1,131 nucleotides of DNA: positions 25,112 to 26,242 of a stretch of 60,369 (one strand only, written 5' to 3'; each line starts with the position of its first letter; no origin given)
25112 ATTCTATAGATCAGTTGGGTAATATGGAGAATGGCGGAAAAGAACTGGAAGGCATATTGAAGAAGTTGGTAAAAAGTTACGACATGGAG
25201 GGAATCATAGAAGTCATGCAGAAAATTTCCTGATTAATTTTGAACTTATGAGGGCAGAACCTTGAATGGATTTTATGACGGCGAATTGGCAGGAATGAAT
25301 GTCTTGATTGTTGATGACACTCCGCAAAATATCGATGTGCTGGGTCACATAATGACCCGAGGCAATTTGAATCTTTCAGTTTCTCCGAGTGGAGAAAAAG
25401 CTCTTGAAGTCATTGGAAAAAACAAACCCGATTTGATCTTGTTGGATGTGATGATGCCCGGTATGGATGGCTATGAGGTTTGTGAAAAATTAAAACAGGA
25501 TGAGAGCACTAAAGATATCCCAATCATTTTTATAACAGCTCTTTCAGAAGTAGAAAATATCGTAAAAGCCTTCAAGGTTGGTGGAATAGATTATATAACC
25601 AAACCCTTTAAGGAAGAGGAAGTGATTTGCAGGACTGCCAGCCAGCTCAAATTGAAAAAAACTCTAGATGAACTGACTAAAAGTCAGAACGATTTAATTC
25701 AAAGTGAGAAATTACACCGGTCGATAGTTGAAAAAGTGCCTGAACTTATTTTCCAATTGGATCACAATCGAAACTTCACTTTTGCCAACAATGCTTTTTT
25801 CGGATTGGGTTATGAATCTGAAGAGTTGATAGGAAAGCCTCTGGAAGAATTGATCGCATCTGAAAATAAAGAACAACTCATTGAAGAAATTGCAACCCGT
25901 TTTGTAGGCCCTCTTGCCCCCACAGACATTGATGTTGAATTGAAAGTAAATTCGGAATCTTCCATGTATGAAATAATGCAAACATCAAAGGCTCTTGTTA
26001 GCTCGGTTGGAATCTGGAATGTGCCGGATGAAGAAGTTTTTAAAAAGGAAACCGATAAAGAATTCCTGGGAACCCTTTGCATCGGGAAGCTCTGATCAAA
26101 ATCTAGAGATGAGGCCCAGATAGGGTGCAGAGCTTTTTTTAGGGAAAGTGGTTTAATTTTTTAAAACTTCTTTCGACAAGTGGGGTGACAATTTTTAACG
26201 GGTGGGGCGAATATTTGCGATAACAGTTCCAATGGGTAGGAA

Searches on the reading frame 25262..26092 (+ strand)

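Call 43: search_protein_families(library=pfam, proteins=[window:25262-26092:+], max_evalue=0.001)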
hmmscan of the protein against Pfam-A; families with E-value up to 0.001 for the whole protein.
window:25262-26092:+ (277 aa): 4 families
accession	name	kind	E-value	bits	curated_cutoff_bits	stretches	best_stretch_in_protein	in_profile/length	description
PF00072.30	Response_reg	-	6.8e-29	100.7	30.2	1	14-122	1-107/111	Response regulator receiver domain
PF00989.32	PAS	-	1.9e-06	28.3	22.6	1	153-211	4-67/113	PAS fold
PF08448.16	PAS_4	-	2.1e-05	25.2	23.1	1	156-210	1-56/110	PAS fold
PF13426.13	PAS_9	-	2.9e-05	24.7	27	1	163-211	4-54/103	PAS domain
